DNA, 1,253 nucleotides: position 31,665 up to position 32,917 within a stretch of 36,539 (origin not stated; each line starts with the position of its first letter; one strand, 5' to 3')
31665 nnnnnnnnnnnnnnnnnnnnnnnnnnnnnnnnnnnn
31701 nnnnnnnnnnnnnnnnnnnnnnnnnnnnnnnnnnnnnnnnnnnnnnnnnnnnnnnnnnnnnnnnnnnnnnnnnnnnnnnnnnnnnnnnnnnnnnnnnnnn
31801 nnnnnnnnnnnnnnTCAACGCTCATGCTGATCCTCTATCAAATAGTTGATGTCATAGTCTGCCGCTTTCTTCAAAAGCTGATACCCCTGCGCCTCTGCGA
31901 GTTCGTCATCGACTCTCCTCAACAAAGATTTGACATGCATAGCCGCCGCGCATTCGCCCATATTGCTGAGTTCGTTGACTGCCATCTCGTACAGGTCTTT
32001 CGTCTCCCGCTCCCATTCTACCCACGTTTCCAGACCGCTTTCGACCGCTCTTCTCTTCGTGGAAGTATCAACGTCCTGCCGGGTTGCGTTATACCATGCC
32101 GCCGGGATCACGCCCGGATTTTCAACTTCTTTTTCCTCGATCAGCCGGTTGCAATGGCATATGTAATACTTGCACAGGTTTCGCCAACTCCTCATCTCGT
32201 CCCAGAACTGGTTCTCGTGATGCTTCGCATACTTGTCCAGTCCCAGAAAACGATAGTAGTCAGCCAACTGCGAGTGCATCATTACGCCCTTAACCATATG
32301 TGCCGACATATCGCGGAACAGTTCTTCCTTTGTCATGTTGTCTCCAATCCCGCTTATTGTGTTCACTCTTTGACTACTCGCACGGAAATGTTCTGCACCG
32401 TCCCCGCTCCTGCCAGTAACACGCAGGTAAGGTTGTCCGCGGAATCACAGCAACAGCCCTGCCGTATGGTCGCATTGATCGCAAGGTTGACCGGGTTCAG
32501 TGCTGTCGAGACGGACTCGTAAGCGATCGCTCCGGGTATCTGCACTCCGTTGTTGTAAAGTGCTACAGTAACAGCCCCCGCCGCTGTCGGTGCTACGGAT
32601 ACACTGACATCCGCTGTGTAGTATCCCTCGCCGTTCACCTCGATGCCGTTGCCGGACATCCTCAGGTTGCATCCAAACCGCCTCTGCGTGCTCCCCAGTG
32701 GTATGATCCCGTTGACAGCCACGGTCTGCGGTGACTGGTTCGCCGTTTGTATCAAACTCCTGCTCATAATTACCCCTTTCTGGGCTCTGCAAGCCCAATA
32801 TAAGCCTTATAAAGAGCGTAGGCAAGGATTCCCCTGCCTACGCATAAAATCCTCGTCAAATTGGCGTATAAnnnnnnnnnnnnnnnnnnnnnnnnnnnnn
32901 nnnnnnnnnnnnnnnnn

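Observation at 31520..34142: Six-gene cargo cluster bounded by terminators after the lysis cassette: Cys-triplet, BclA-C-like, ferritin-like and Gly-rich membrane proteins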

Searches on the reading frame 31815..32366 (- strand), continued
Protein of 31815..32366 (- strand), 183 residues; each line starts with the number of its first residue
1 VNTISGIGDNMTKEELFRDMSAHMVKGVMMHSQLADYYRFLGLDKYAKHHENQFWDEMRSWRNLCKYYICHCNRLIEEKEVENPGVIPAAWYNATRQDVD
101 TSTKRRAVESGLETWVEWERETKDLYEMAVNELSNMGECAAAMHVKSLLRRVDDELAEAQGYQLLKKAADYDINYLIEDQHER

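Call 95: fold_search(model_id=the predicted structure, library=viral)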
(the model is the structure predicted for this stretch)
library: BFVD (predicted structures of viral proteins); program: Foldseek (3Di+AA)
matches with E <= 10: 237; with E <= 0.001: 2
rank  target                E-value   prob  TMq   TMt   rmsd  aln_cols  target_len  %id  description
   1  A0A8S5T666            2.6e-07  1.00  0.79  0.81   3.3       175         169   18  Neutrophil-activating protein, four-helix bundle, metal transport [Siphoviridae sp. ctxMM9]
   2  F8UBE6                1.3e-04  1.00  0.73  0.72   3.5       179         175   17  (no name in the UniProt tables at hand)
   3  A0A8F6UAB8            1.5e-03  1.00  0.76  0.82   3.4       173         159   10  Ferritin-like diiron domain-containing protein [Rhinella marina erythrocytic-like virus]
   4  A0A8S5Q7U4            3.4e-03  1.00  0.76  0.77   3.9       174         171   11  Ferritin heavy chain [Siphoviridae sp. ctrzs15]
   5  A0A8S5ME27            5.3e-03  1.00  0.75  0.63   3.6       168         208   14  DNA-binding stress response protein [Siphoviridae sp. ctYh54]
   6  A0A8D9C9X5            1.1e-02  1.00  0.69  0.71   3.7       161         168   10  Putative bacterial non-heme ferritin [uncultured marine phage]
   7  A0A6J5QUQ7            2.5e-02  1.00  0.55  0.44   4.9       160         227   10  Dps DNA-binding ferritin-like protein (Oxidative damage protectant) [uncultured Caudovirales phage]
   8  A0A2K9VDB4            9.1e-02  1.00  0.58  0.62   8.0       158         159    9  DNA-binding ferritin-like protein [Lactobacillus phage Semele]
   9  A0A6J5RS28            9.5e-02  0.99  0.50  0.55  11.4       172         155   11  Dps DNA-binding ferritin-like protein (Oxidative damage protectant) [uncultured Caudovirales phage]
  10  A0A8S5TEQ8            1.1e-01  1.00  0.66  0.76   3.6       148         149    7  Uncharacterized protein (Fragment) [Siphoviridae sp. ctbgC51]
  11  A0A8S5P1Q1            1.3e-01  1.00  0.75  0.75   3.0       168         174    9  Uncharacterized protein [Siphoviridae sp. ctTBR23]
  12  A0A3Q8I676            1.3e-01  1.00  0.63  0.72   8.1       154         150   14  (no name in the UniProt tables at hand)
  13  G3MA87                1.4e-01  0.99  0.51  0.39   6.0       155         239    6  Gp346 [Bacillus phage G]
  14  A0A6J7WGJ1            1.5e-01  0.98  0.48  0.53   8.2       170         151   10  Dps DNA-binding ferritin-like protein (Oxidative damage protectant) [uncultured Caudovirales phage]
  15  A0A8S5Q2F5            1.7e-01  1.00  0.73  0.74   4.2       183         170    9  Uncharacterized protein [Siphoviridae sp. ctLqe90]
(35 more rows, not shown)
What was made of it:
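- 31815..32336 (-): E (173 aa from the ATG at 32336): ferritin/bacterioferritin-fold four-helix bundle with a long BC loop and a short fifth helix. Conserved His and Glu line the bundle, but the canonical E/ExxH/E/ExxH pattern is absent. Phage ferritin/Dps-like hits in BFVD (call 95).
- Closest known: Ferritin, bacterioferritin and phage-encoded ferritin/Dps-like proteins. Same: Ferritin/Dps-like proteins are already recorded in phages (call 95).
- Ferritin/Dps-like genes occur in many unrelated phages (call 95).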

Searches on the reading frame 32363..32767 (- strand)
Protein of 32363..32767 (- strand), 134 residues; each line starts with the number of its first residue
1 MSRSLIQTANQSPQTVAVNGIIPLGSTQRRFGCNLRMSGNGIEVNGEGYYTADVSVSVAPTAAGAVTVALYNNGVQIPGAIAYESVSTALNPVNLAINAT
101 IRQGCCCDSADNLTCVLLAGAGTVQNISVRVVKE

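Call 5: search_protein_families(library=pfam, proteins=[window:32363-32767:-], max_evalue=1)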
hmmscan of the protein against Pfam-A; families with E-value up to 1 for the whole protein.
window:32363-32767:- (134 aa): 1 family
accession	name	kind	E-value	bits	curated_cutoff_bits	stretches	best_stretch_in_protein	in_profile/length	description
PF18573.7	BclA_C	-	6.5e-08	32.9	38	1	8-91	3-87/128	BclA C-terminal domain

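Call 6: search_protein_families(library=phrogs, proteins=[window:32363-32767:-], max_evalue=1)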
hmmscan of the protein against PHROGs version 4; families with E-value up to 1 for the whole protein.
window:32363-32767:- (134 aa): 0 families

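Call 8: search_solved_structures(query=window:32363-32767:-, max_evalue=10, show_alignments=2)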
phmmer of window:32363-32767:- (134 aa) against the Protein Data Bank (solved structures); distinct sequences matched with E-value up to 10: 0.

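Call 11: find_related_loci(query=window:32363-32767:-, collection=viral_contigs, flank=6000)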
Query window:32363-32767:- (134 aa) in viral_contigs; peptide patterns used: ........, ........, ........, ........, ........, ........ (x = any residue, [..] = any of these).
19 stretches matched a pattern; 2 encode a relative of the query (tblastn E <= 1e-3); 2 distinct loci.
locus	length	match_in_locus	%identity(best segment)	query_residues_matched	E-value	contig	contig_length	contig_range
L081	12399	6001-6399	77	1-133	3e-64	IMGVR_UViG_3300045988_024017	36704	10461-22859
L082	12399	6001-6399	68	1-133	2e-55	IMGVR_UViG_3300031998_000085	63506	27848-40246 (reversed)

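Call 13: search_protein_families(library=ncbifam, proteins=[window:32363-32767:-], max_evalue=1)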
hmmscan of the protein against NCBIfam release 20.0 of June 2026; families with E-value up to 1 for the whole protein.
window:32363-32767:- (134 aa): 0 families

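Call 29: search_solved_structures(query=A2, max_evalue=10, show_alignments=3)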
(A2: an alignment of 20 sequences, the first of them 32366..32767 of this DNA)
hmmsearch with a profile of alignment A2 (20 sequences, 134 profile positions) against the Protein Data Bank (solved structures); distinct sequences matched with E-value up to 10: 9.
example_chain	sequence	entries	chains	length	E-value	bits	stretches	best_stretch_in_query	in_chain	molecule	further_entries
2z5w_A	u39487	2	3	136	4.8e-05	26.5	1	19-84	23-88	BclA protein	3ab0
2r6q_A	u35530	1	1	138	0.0001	25.5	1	19-84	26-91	BclA protein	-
3tyj_A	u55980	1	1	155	0.00015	24.9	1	19-83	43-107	BclA protein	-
3twi_A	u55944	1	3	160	0.00017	24.8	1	19-83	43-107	BclA protein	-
1wck_A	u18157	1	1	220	0.00034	23.8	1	19-83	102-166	BCLA PROTEIN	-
5kca_A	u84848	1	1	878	0.00067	22.8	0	20-82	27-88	Cerebellin-1,Cerebellin-1,Cerebellin-1,Glutamate receptor ionotropic, delta-2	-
6lbe_B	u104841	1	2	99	0.17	15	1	64-84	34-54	Beta-2-microglobulin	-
2k7q_A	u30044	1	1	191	0.4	13.8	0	55-89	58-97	Filamin-A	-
1gr3_A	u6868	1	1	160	1.7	11.8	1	17-76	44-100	COLLAGEN X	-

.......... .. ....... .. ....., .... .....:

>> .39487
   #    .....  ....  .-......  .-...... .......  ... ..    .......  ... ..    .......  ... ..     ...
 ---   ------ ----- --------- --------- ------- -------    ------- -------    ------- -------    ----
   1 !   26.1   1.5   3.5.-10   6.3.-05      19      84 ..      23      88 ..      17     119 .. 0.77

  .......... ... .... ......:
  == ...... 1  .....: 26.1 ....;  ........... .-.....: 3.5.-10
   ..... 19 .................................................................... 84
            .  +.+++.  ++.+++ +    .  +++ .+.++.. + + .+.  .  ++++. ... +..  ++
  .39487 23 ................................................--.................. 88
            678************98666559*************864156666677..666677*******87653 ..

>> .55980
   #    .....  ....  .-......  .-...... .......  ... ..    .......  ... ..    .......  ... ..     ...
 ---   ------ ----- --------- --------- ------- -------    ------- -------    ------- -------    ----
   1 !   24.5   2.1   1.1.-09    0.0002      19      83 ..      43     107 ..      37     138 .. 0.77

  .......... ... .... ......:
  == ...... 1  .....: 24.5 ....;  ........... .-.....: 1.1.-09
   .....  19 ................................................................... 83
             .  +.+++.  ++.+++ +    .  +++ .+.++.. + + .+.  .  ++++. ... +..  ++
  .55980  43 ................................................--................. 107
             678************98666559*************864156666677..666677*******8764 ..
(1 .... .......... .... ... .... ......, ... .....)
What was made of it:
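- On BclA_C / C1q-TNF-like domain (PF18573), for D: The family profile against PDB hits BclA 2z5w at E=4.8e-5, then cerebellin and collagen X NC1 (call 29).
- D is homologous to the BclA C-terminal domain (calls 5, 29).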

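Call 55: search_protein_families(library=padloc, proteins=[window:32363-32767:-], max_evalue=1)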
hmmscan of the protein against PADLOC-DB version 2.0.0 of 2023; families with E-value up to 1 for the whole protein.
window:32363-32767:- (134 aa): 0 families

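Call 67: find_homologous_proteins(query=A2, max_evalue=0.001)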
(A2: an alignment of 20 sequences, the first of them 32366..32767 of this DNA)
Query A2 (20 sequences) (134 aa, profile of the alignment): 2165 proteins with E <= 0.001 among 4427 candidates; the best 120 are listed.
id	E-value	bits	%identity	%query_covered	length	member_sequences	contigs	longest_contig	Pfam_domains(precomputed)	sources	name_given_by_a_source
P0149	8.5e-55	202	81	100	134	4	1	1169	-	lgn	-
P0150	1.6e-54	201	84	100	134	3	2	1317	-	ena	-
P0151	2.6e-54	201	80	99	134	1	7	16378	-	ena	-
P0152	2.9e-54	200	80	99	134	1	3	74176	-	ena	-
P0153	3.5e-54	200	80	99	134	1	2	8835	-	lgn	-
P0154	4.7e-54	200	81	100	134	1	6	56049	-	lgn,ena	-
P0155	7.8e-54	199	74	99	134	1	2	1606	-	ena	-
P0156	9.1e-54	199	78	100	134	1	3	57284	PF18573.8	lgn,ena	-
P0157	1.0e-53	199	79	99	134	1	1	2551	-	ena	-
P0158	1.3e-53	198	85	100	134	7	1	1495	PF18573.8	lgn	-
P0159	2.2e-53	198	80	99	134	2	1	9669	PF18573.8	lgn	-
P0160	2.3e-53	198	79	100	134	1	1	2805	-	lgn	-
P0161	2.4e-53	198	82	100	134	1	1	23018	-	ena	-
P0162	2.6e-53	197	78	100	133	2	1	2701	PF18573.8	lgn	-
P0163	2.7e-53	197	77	99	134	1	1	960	-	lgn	-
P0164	2.8e-53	197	84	100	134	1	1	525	PF18573.8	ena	-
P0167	3.2e-53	197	93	100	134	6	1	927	PF18573.8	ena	-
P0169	3.9e-53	197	77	99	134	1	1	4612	PF18573.8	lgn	-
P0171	5.0e-53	196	75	99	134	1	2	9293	PF18573.8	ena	-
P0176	8.0e-53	196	81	100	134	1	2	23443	PF18573.8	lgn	-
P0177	8.2e-53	196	75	99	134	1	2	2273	PF18573.8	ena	-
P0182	9.9e-53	196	80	100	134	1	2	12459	PF18573.8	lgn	-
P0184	1.1e-52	195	76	100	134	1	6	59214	PF18573.8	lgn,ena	-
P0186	1.2e-52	195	84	99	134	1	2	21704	PF18573.8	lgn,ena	-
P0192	1.7e-52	195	81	100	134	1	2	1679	PF18573.8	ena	-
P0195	2.0e-52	194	82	100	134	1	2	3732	PF18573.8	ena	-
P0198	2.3e-52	194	82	100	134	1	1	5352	PF18573.8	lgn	-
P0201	2.6e-52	194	81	100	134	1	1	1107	PF18573.8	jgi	jgi:hypothetical protein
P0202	2.8e-52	194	80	100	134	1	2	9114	PF18573.8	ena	-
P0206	3.2e-52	194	84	100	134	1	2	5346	PF18573.8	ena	-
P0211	4.4e-52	193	79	99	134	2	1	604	PF18573.8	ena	-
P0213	5.3e-52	193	76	99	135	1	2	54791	PF18573.8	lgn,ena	-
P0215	5.5e-52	193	74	99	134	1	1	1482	PF18573.8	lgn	-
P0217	6.1e-52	193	80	99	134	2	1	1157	PF18573.8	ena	-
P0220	7.4e-52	193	82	99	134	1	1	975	PF18573.8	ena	-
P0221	9.3e-52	192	77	99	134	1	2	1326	PF18573.8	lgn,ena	-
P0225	9.9e-52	192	83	100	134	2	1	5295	PF18573.8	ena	-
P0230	1.2e-51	192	84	100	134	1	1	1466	PF18573.8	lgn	-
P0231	1.3e-51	192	78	100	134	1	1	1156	PF18573.8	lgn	-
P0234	1.4e-51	192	83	100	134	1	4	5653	PF18573.8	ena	-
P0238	1.6e-51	192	80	99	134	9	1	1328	PF18573.8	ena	-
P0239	1.6e-51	192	80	100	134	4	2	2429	PF18573.8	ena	-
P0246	2.2e-51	191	86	100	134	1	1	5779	PF18573.8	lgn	-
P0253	2.9e-51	191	83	100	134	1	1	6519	PF18573.8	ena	-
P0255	3.1e-51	191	83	100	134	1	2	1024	PF18573.8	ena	-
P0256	3.1e-51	191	80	99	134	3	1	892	PF18573.8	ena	-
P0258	3.2e-51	191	75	99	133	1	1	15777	PF18573.8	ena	-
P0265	4.3e-51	190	78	100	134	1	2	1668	PF18573.8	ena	-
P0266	4.5e-51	190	79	99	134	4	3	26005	PF18573.8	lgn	-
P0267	4.9e-51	190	77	99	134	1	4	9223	PF18573.8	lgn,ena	-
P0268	5.0e-51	190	78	100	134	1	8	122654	PF18573.8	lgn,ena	-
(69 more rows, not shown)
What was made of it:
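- On BclA_C / C1q-TNF-like domain (PF18573), for D: About a third of the listed close relatives carry PF18573 (call 67).
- Closest known: BclA C-terminal domain and the C1q/TNF jelly-roll superfamily. Same: Its family profile retrieves BclA structures, then cerebellin and collagen X NC1 (calls 5, 29, 67).
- D: calls 5, 29, 67.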

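Call 74: search_dna_similar(query=window:32366-32767:-, collection=phages, mode=protein, max_evalue=0.01, max_rows=20)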
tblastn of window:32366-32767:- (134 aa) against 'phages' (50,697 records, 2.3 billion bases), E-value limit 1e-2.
Records with a match: 3; places in all: 3; records where one place covers at least 80% of the query: 3.
Best place of each record, by identity: <60% 3.
By first word of the organism name: Bacteriophage 3.
By host as written in the record: - 3.
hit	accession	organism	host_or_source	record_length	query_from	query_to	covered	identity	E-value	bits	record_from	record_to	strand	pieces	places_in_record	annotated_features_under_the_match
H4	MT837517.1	Bacteriophage sp.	human fecal samples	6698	1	133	99%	45.5%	3e-18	85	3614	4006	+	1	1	record has no annotation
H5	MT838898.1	Bacteriophage sp.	human fecal samples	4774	3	131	96%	45.0%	2e-19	89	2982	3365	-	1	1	record has no annotation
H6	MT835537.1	Bacteriophage sp.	human fecal samples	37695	1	133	99%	41.4%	2e-15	77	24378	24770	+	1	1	record has no annotation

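Call 78: get_annotated_region(hit=H6, flank=8000)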
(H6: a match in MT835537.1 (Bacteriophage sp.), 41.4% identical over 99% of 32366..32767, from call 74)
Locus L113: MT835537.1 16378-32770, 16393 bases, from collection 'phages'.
description: UNVERIFIED: Bacteriophage sp. clone scaffold_122 genomic sequence.
organism: Bacteriophage sp. (NCBI taxid 38018)
taxonomy: Viruses
host: -; source: human fecal samples; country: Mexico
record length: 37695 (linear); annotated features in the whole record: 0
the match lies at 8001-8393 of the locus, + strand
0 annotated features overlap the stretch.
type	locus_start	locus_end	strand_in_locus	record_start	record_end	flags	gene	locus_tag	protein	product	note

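Call 88: list_cluster_members(proteins=[P0090, window:32875-33531:-, window:32366-32767:-, window:31818-32336:-, window:33768-34142:-])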
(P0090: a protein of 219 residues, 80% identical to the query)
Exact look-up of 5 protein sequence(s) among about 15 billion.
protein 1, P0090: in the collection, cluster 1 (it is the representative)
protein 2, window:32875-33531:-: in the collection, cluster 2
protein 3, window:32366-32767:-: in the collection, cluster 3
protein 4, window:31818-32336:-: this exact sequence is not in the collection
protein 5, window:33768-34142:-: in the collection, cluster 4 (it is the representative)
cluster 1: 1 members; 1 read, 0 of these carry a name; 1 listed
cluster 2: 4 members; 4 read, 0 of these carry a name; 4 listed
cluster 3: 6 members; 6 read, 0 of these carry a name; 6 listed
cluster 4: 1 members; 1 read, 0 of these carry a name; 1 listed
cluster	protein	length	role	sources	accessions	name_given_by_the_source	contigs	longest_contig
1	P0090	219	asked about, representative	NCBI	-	-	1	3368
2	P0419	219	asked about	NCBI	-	-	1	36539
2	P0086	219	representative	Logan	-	-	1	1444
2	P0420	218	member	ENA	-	-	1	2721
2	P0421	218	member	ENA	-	-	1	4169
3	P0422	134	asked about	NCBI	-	-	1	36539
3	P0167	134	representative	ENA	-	-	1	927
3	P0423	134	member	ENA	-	-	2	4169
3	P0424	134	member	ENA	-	-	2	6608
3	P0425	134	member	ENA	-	-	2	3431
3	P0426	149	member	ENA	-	-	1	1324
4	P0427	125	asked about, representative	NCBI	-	-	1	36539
